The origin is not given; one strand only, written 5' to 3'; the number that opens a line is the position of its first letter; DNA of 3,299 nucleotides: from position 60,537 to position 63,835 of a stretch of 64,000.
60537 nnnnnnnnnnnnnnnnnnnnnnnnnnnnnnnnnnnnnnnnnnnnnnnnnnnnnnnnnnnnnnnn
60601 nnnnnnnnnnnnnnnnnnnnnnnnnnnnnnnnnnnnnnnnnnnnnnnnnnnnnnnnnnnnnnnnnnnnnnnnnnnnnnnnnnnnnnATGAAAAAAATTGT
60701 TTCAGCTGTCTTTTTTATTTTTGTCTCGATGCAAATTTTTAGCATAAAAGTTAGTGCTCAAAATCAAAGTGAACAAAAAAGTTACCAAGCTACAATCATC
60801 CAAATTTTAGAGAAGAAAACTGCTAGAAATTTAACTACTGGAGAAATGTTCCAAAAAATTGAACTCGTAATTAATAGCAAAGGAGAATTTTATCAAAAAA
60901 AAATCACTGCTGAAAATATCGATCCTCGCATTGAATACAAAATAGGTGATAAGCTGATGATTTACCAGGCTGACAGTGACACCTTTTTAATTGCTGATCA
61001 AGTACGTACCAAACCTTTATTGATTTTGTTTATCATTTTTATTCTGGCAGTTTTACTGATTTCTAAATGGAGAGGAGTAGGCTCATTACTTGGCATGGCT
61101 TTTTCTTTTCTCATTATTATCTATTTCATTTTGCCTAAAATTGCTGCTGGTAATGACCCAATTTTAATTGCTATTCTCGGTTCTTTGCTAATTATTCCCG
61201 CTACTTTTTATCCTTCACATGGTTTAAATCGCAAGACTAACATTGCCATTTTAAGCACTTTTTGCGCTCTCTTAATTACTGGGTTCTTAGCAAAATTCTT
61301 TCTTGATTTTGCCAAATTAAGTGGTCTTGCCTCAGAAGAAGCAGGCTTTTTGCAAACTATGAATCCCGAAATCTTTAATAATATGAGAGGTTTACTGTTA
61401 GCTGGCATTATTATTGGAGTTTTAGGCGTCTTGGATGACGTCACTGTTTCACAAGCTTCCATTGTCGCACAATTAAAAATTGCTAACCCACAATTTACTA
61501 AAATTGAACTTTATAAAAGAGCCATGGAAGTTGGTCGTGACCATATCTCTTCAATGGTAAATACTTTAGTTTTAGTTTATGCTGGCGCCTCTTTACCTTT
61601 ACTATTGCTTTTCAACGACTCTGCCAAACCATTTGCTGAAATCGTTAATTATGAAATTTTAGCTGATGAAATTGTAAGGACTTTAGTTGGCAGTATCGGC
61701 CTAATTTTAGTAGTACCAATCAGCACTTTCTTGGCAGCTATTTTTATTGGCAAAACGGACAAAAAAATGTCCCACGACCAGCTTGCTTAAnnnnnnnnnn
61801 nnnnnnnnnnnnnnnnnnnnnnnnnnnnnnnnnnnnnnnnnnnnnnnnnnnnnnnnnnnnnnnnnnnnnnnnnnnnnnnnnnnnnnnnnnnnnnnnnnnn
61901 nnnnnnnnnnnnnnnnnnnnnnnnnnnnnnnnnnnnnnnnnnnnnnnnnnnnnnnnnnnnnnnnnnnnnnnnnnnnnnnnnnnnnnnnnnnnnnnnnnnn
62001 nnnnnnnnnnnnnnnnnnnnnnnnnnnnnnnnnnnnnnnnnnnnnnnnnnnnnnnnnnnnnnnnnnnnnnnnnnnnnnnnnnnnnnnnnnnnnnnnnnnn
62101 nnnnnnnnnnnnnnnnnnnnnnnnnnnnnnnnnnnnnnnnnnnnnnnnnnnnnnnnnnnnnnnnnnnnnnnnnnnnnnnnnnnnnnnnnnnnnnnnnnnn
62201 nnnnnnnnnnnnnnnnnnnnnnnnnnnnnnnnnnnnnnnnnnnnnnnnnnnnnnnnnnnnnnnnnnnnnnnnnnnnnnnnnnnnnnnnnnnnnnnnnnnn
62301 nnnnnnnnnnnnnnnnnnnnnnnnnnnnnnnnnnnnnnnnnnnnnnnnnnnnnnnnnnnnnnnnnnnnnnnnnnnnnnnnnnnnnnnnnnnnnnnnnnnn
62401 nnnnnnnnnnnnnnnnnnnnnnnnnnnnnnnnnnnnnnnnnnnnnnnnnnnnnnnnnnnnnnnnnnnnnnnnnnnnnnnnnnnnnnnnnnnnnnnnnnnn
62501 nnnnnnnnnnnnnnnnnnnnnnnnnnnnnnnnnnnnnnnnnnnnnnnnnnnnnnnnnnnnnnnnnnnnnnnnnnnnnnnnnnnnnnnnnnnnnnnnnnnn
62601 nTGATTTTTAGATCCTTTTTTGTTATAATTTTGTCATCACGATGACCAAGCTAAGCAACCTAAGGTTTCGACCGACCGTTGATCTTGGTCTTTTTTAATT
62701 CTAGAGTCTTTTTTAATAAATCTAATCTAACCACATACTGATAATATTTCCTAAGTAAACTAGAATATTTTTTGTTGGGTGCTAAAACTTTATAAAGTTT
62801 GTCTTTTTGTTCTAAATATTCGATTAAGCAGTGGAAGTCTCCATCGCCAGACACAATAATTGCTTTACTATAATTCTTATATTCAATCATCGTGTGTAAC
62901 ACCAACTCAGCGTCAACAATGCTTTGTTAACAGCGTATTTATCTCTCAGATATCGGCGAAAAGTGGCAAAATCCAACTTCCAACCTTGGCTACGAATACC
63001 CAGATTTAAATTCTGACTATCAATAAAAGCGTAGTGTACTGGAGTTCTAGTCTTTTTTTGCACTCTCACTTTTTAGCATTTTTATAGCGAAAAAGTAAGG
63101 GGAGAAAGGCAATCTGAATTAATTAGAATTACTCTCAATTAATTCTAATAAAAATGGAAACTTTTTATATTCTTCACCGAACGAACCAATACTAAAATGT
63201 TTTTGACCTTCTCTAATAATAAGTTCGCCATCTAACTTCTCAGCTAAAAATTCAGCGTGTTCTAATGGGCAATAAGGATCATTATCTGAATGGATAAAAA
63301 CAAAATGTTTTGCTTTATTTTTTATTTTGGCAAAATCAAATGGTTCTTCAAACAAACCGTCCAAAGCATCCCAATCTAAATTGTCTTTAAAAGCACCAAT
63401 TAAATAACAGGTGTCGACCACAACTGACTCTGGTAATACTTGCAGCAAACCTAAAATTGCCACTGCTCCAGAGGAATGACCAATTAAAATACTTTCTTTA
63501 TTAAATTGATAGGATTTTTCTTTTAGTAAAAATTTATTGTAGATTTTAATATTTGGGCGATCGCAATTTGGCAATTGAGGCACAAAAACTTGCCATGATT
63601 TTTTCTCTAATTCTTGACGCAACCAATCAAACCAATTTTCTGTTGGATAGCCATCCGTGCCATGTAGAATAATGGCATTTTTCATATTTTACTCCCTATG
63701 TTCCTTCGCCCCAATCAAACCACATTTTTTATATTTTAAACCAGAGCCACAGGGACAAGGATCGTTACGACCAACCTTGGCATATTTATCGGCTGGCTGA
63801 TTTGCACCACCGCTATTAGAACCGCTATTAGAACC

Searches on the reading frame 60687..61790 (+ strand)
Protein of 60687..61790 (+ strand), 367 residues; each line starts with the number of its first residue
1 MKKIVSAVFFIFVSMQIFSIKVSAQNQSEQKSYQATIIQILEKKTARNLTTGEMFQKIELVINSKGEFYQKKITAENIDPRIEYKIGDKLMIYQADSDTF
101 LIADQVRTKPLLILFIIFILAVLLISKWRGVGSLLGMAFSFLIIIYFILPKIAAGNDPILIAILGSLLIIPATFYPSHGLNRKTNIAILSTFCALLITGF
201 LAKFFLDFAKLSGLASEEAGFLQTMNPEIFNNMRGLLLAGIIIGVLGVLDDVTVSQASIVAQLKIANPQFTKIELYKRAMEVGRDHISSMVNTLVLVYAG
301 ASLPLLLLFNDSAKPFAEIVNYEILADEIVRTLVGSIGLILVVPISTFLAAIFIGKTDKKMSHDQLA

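Call 56: search_protein_families(library=pfam, proteins=[window:60687-61790:+], max_evalue=0.1)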
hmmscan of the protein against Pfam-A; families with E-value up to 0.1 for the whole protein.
window:60687-61790:+ (367 aa): 2 families
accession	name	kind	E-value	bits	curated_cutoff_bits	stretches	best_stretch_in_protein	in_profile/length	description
PF07907.16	YibE_F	-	3e-74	250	27.2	1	111-351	1-240/241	YibE/F-like protein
PF04246.17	RseC_MucC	-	0.054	13.8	24.4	1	79-146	43-113/130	Positive regulator of sigma(E), RseC/MucC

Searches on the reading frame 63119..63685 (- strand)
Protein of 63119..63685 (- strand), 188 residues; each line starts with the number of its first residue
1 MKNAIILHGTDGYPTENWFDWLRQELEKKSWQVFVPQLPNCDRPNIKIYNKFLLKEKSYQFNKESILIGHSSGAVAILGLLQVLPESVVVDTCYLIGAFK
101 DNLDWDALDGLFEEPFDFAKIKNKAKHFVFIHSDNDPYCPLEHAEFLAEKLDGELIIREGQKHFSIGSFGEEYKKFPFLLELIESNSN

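Call 56: search_protein_families(library=pfam, proteins=[window:63119-63685:-], max_evalue=0.1)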
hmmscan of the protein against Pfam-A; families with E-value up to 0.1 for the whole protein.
window:63119-63685:- (188 aa): 7 families
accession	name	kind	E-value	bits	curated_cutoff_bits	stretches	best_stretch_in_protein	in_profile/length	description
PF06821.19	Ser_hydrolase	-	1.5e-12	48.3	22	1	5-168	2-158/172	Serine hydrolase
PF10230.15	LIDHydrolase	-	0.00039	20.7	27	0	57-100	78-121/262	Lipid-droplet associated hydrolase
PF12697.13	Abhydrolase_6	-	0.00077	20.6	26.3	1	5-106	2-108/217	Alpha/beta hydrolase family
PF08386.16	Abhydrolase_4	-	0.0064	17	21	1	123-166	32-76/103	TAP-like protein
PF00561.26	Abhydrolase_1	-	0.014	15.5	25.8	0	15-107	13-111/245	alpha/beta hydrolase fold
PF00787.29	PX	-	0.048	14.6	21.6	1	19-41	18-40/84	PX domain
PF00326.27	Peptidase_S9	-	0.065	13.1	22.6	0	119-160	136-174/213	Prolyl oligopeptidase family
